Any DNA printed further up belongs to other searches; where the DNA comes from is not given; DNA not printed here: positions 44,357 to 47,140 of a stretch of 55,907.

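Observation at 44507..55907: Two diverged paralogous archaeal-type CODH/ACS modules (cdhC - small Zn-ribbon ORF - cdhA) in a bacterial genome; no epsilon, gamma or delta subunits in view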

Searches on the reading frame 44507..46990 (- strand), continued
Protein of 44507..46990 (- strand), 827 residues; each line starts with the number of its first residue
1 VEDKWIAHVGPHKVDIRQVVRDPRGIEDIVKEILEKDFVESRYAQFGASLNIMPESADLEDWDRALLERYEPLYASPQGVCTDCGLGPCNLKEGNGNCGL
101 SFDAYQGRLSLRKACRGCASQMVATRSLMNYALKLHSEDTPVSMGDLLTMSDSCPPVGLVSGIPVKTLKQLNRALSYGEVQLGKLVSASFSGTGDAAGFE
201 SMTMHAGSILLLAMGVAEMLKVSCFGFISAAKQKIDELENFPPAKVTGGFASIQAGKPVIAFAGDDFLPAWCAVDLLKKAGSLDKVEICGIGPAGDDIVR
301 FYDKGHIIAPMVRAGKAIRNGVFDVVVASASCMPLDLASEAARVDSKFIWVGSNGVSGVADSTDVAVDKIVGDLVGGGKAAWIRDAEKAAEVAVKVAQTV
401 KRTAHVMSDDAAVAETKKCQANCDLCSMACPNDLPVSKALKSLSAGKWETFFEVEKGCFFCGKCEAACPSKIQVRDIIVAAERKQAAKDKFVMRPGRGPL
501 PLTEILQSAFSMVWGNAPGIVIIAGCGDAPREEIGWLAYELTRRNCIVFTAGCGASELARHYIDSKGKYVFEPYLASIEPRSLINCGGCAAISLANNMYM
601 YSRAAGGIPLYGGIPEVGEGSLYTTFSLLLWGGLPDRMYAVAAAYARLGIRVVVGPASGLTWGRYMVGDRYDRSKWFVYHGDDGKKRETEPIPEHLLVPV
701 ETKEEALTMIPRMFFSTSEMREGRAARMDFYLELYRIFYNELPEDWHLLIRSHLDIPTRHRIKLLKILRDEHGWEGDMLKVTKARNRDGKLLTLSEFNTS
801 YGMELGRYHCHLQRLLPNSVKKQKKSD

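Call 19: find_related_loci(query=A1, collection=genome_contigs, flank=10000)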
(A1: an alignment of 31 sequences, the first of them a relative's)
Query A1 (827 aa) in genome_contigs; peptide patterns used: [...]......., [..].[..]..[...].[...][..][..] (x = any residue, [..] = any of these).
255 stretches matched a pattern; 83 encode a relative of the query (tblastn E <= 1e-3); the best 80 are kept; 76 distinct loci.
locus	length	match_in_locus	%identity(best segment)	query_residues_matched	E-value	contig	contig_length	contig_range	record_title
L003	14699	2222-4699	83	1-825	0e+0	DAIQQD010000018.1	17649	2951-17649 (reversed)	MAG TPA_asm: Chloroflexota bacterium isolate CTOTU25591 NODE_1092_length_17649_cov_9.194384, whole genome shotgun sequen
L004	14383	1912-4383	81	1-823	0e+0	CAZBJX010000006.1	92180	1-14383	MAG TPA_asm: uncultured Dehalococcoidia bacterium isolate binchicken_co60_376 genome assembly, contig: NODE_308_length_9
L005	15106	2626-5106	81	1-826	0e+0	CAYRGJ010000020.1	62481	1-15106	MAG TPA_asm: uncultured Dehalococcoidia bacterium isolate SRP192927_co6_610 genome assembly, contig: NODE_549_length_624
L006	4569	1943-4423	80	1-827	0e+0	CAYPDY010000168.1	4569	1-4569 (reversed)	MAG TPA_asm: uncultured Dehalococcoidia bacterium isolate SRP192927_co7_33 genome assembly, contig: NODE_46796_length_45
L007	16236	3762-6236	73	1-824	0e+0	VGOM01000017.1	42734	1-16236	MAG: Chloroflexi bacterium isolate M_DeepCast_400m_m2_020 M_DeepCast_400m_m2_020_Ga0194112_10000947, whole genome shotgu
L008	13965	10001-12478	71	1-825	0e+0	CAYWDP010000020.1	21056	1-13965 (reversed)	MAG TPA_asm: uncultured Dehalococcoidia bacterium isolate SRP239594_co1_65 genome assembly, contig: NODE_920_length_2105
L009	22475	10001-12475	68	1-823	0e+0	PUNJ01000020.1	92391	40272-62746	MAG: Chloroflexi bacterium isolate B1Sed10_194 B1-Sed10-C67, whole genome shotgun sequence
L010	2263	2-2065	83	138-824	0e+0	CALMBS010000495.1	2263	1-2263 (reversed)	MAG TPA_asm: uncultured Chloroflexi bacterium isolate SRR8859388_bin.22_CONCOCT_v1.1_MAG genome assembly, contig: ERZ164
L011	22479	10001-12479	76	1-825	0e+0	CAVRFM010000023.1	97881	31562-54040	MAG: uncultured Chloroflexia bacterium isolate MFD04492.bin.1.138 genome assembly, contig: contig_64906, whole genome sh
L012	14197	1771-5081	61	1-825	0e+0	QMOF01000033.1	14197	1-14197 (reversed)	MAG: Chloroflexi bacterium isolate B9_G15 B9_Guay15_scaffold_00807, whole genome shotgun sequence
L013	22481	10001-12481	72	1-826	0e+0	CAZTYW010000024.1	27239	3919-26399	MAG TPA_asm: uncultured Dehalococcoidia bacterium isolate SRP239594_co1_177 genome assembly, contig: NODE_527_length_272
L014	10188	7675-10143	60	1-821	0e+0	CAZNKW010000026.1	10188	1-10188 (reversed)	MAG TPA_asm: uncultured Dehalococcoidia bacterium isolate binchicken_co325_96 genome assembly, contig: NODE_2516_length_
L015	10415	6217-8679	58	1-821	0e+0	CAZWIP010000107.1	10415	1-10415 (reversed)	MAG TPA_asm: uncultured Dehalococcoidia bacterium isolate SRP077602_co2_112 genome assembly, contig: NODE_9669_length_10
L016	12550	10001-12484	57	6-827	0e+0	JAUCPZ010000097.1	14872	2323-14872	MAG: Dehalococcoidia bacterium isolate Bin_016 k127_338691, whole genome shotgun sequence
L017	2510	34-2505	57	6-827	0e+0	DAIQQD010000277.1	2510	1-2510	MAG TPA_asm: Chloroflexota bacterium isolate CTOTU25591 NODE_40698_length_2510_cov_8.760896, whole genome shotgun sequen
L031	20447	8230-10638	43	1-801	0e+0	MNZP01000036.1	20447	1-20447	MAG: Syntrophaceae bacterium CG2_30_49_12 cg2_3.0_scaffold_1986_c, whole genome shotgun sequence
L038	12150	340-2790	38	4-816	0e+0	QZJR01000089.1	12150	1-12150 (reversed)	MAG: Deltaproteobacteria bacterium isolate SURF_34 Ga0104751_1007256, whole genome shotgun sequence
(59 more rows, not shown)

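Call 32: find_encoding_contigs(protein=P0001, flank=10000, max_places=3)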
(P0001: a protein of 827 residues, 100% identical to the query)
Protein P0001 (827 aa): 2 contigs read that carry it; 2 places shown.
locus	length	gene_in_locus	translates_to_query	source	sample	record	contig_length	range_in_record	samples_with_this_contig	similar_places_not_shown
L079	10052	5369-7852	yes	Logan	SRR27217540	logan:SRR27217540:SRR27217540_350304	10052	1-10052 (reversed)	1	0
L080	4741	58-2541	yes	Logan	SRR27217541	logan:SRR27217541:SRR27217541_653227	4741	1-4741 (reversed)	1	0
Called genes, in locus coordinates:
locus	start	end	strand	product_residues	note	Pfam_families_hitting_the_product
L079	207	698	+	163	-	PF02525:Flavodoxin_2 (weak), PF03358:FMN_red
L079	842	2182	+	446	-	PF07730:HisKA_3, PF13581:HATPase_c_2 (weak), PF02518:HATPase_c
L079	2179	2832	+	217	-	PF00072:Response_reg, PF04545:Sigma70_r4 (weak), PF08281:Sigma70_r4_2 (weak), PF00196:GerE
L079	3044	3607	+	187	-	-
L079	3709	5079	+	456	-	PF03598:CdhC, PF19436:ACS_CODH_B_C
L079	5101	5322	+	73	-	PF22586:ANCHR-like_BBOX (faint)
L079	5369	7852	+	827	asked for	PF03063:Prismane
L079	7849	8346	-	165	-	PF04060:FeS, PF00037:Fer4 (faint), PF12838:Fer4_7 (faint)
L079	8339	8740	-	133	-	PF01568:Molydop_binding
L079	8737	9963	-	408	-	PF00384:Molybdopterin (weak)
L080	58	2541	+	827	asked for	PF03063:Prismane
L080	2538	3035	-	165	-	PF04060:FeS, PF00037:Fer4 (faint), PF12838:Fer4_7 (faint)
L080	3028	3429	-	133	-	PF01568:Molydop_binding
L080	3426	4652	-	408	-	PF00384:Molybdopterin (weak)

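Call 77: find_encoding_contigs(protein=P0057, flank=10000, max_places=1)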
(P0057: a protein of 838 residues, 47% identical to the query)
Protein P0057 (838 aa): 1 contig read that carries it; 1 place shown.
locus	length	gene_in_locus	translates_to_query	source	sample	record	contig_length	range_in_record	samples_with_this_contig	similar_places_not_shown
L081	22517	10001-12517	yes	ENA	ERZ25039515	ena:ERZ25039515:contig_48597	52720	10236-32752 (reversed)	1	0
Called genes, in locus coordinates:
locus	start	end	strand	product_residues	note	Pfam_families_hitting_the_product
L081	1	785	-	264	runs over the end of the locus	PF00005:ABC_tran, PF13304:AAA_21 (faint)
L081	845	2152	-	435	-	PF13458:Peripla_BP_6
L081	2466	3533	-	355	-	PF02653:BPD_transp_2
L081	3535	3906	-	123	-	PF02653:BPD_transp_2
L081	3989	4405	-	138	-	PF02653:BPD_transp_2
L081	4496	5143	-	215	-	PF00005:ABC_tran, PF12399:BCA_ABC_TP_C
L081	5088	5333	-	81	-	PF00005:ABC_tran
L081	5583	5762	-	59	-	-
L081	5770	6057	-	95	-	-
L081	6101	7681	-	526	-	PF00890:FAD_binding_2 (faint), PF01266:DAO, PF01593:Amino_oxidase, PF01946:Thi4, PF03486:HI0933_like (faint), PF05834:Lycopene_cycl (faint), PF07992:Pyr_redox_2 (faint), PF13450:NAD_binding_8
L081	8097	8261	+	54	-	-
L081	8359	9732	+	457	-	PF03598:CdhC, PF19436:ACS_CODH_B_C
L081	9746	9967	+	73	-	PF00643:zf-B_box (faint)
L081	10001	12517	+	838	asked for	PF03063:Prismane, PF13187:Fer4_9 (weak)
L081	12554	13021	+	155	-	-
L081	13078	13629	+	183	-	PF19620:DUF6125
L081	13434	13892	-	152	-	-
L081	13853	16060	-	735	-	PF01078:Mg_chelatase (weak), PF07728:AAA_5 (faint), PF20720:nSTAND3 (faint), PF00092:VWA, PF13519:VWA_2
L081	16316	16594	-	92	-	-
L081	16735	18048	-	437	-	PF00890:FAD_binding_2, PF01266:DAO (weak), PF01494:FAD_binding_3 (weak), PF01946:Thi4 (weak), PF07992:Pyr_redox_2 (faint), PF12831:FAD_oxidored, PF13450:NAD_binding_8, PF01593:Amino_oxidase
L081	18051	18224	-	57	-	PF13187:Fer4_9 (faint), PF13237:Fer4_10 (faint), PF14697:Fer4_21 (weak), PF12800:Fer4_4 (faint), PF12838:Fer4_7 (weak), PF12797:Fer4_2 (weak), PF00037:Fer4, PF12837:Fer4_6 (weak), +1 more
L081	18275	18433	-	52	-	-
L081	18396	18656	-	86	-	-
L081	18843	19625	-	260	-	PF00106:adh_short, PF08659:KR, PF13561:adh_short_C2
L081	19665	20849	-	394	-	PF13183:Fer4_8 (weak), PF02754:CCG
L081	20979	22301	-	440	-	PF01565:FAD_binding_4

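Call 78: find_encoding_contigs(protein=P0084, flank=10000, max_places=1)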
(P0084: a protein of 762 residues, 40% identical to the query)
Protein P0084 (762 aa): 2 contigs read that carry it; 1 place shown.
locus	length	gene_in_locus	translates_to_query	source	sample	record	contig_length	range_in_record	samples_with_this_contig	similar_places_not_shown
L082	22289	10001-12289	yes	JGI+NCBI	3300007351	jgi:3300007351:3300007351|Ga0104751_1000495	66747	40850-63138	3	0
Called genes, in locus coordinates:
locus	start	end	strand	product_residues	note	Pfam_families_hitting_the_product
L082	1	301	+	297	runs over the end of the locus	PF02653:BPD_transp_2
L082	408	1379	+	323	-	PF02653:BPD_transp_2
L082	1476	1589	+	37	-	-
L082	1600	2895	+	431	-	PF13433:Peripla_BP_5, PF13458:Peripla_BP_6, PF01094:ANF_receptor (weak)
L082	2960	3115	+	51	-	-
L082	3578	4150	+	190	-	PF03358:FMN_red, PF02525:Flavodoxin_2 (weak)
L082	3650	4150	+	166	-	PF02525:Flavodoxin_2, PF03358:FMN_red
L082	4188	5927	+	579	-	PF05598:DUF772, PF01609:DDE_Tnp_1 (faint), PF13751:DDE_Tnp_1_6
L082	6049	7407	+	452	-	PF03598:CdhC, PF19436:ACS_CODH_B_C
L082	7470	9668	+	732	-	PF01078:Mg_chelatase (faint), PF00092:VWA, PF13519:VWA_2, PF13768:VWA_3 (weak)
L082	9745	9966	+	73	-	-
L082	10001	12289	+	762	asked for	PF03063:Prismane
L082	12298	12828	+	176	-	-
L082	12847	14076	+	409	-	PF00384:Molybdopterin (weak)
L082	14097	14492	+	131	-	-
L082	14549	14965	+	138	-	PF12838:Fer4_7 (faint), PF12797:Fer4_2 (weak)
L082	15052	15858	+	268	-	-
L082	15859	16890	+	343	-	PF00493:MCM (faint), PF01078:Mg_chelatase, PF20030:bpMoxR (weak), PF07726:AAA_3, PF07728:AAA_5, PF00158:Sigma54_activat (weak), PF01078:Mg_chelatase, PF17863:AAA_lid_2 (weak), +4 more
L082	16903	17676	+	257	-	PF01656:CbiA, PF02374:ArsA_ATPase (weak), PF06564:CBP_BcsQ (faint), PF10609:ParA (faint), PF13614:AAA_31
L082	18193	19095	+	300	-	PF02653:BPD_transp_2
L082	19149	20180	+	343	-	PF13384:HTH_23, PF13518:HTH_28, PF13551:HTH_29, PF13565:HTH_32, PF13592:HTH_33, PF13358:DDE_3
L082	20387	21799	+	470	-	PF13458:Peripla_BP_6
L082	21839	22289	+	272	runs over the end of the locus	PF00005:ABC_tran, PF12399:BCA_ABC_TP_C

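Call 85: predict_structure(alignment_id=A1)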
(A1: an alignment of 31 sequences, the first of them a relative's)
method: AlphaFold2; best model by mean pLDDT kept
length: 827 residues; sequences in the alignment: 31
mean_pLDDT: 88.8   pTM: 0.91
mean pLDDT of the five models: 88.8, 87.3, 86.8, 86.8, 85.2
residues with pLDDT >= 90: 472; 70-90: 319; 50-70: 35; < 50: 1
segments of 3 or more residues with pLDDT < 50: none
pLDDT, mean of each block of 10 residues (from residue 1): 79 89 87 87 85 84 91 90 87 90 94 95 95 96 76 79 92 97 95 91 95 95 93 87 93 92 96 96 94 95 94 92 94 89 93 87 96 93 96 95 76 90 83 87 91 88 90 92 90 92 77 80 85 91 95 93 94 92 94 82 63 84 81 88 93 75 84 85 87 89 93 84 89 94 90 89 92 87 86 86 76 88 76
secondary structure, 60 per line:
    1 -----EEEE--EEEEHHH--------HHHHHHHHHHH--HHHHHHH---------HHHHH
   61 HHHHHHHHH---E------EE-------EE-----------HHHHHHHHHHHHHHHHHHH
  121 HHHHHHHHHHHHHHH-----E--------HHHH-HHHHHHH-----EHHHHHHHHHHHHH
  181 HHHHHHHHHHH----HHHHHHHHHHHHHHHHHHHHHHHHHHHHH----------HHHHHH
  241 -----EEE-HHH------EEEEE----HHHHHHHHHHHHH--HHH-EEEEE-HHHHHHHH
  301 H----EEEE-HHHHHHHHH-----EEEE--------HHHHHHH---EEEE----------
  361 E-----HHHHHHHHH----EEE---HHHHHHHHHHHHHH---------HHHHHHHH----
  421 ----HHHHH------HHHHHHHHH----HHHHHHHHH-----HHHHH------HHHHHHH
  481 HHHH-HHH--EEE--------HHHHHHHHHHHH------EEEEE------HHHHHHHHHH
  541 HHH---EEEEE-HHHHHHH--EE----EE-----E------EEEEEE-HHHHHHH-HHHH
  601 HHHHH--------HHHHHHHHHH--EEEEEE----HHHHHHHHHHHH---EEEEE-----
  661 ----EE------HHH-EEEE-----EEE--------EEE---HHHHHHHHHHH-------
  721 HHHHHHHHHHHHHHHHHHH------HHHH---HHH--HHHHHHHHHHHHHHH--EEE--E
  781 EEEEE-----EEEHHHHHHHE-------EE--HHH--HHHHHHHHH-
elements in order (helices of 4 or more, strands of 3 or more residues): E6-9 E12-15 H27-37 H40-46 H56-69 H102-135 H150-153 H155-161 H168-191 H196-224 H235-240 E246-248 E259-263 H268-280 E287-291 H293-301 E306-309 H311-319 E325-328 H337-343 E347-350 H367-375 E380-382 H386-399 H409-416 H425-429 H436-444 H449-457 H463-467 H474-484 E491-493 H502-513 E520-524 H531-543 E547-551 H553-559 E582-587 H589-595 H597-605 H614-623 E626-631 H636-647 E651-655 E677-680 E686-688 E697-699 H703-713 H721-739 H746-749 H758-772 E775-777 E780-785 E791-793 H794-800 H818-826

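Call 88: fold_search(model_id=the predicted structure, library=pdb)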
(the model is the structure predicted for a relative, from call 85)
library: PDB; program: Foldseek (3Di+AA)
matches with E <= 10: 1175; with E <= 0.001: 93
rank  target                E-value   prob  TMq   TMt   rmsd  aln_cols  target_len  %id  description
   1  9c0r_A                7.1e-60  1.00  0.85  0.92   3.0       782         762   28  Carbon monoxide dehydrogenase (CODH) from Methanosarcina thermophila, specimen prepared on chameleon plunger (released 2024-10-16)
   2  9c0s_B                1.6e-59  1.00  0.85  0.92   2.6       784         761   27  Carbon monoxide dehydrogenase/acetyl-CoA synthase (CODH/ACS) pentamer from Methanosarcina thermophila (released 2024-10-16)
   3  8riu_A                5.2e-59  1.00  0.85  0.92   2.9       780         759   28  Crystal structure of the F420-reducing carbon monoxide dehydrogenase component from the ethanotroph Candidatus Ethanop (released 2024-10-02)
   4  9c0t_A                1.5e-58  1.00  0.85  0.92   3.0       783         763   27  Carbon monoxide dehydrogenase/acetyl-CoA synthase (CODH/ACS) hexamer from Methanosarcina thermophila (released 2024-10-16)
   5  8riu_D                6.1e-58  1.00  0.85  0.92   2.9       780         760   28  Crystal structure of the F420-reducing carbon monoxide dehydrogenase component from the ethanotroph Candidatus Ethanop (released 2024-10-02)
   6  9c0q_A                7.7e-58  1.00  0.85  0.92   3.0       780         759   27  Carbon monoxide dehydrogenase (CODH) from Methanosarcina thermophila, specimen prepared on blot plunger (released 2024-10-16)
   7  3cf4_A                3.4e-57  1.00  0.84  0.90   3.3       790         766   26  Structure of the CODH component of the M. barkeri ACDS complex (released 2008-07-22)
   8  7zx3                  2.5e-17  1.00  0.45  0.57  11.0       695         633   13  C295D Mutant of Recombinant CODH-II (released 2023-03-15)
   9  7err                  2.5e-17  1.00  0.43  0.55  15.2       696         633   13  Tunnel-redesigned O2-tolerant CO dehydrogenase for removal of CO in real flue gas (Aerobic ChCODH2 A559W mutant) (released 2022-10-05)
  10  9iym                  3.1e-17  1.00  0.44  0.56  11.3       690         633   13  ChCODH2 A559W_V610H mutant (released 2025-08-06)
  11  8x9h                  3.6e-17  1.00  0.44  0.56  11.3       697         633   13  Crystal structure of CO dehydrogenase mutant (F41C) (released 2024-04-17)
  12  9iyn                  3.6e-17  1.00  0.43  0.55  15.2       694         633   14  ChCODH2 A559H_V610H mutant (released 2025-08-06)
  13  7zxj                  4.1e-17  1.00  0.45  0.57  11.0       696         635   13  K563A Mutant of Recombinant CODH-II (released 2023-03-15)
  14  7zxc                  5.0e-17  1.00  0.43  0.55  15.4       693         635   13  H96D Mutant of Recombinant CODH-II (released 2023-03-15)
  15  6elq_A                6.1e-17  1.00  0.46  0.58  11.4       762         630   13  Carbon Monoxide Dehydrogenase IV from Carboxydothermus hydrogenoformans (released 2018-01-03)
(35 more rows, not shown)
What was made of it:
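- On Canonical CdhA (Ni-CODH catalytic subunit, NCBIfam TIGR00314 / structural group A-1): AF2 model TM 0.85/0.92 to 9c0r, 8riu and 3cf4 (calls 85, 88).
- Closest known: Hybrid-cluster protein and clade D CODH-V. Different: They are CooS/HCP-type folds (TM about 0.45, call 88) that use Glu ligands.
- Alpha fold and class: AF2 model TM 0.85/0.92 to CdhA structures against about 0.45 to CooS types (calls 85, 88). Such variants are in the PDB (call 88 lists C295D, K563A/H, H93A).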
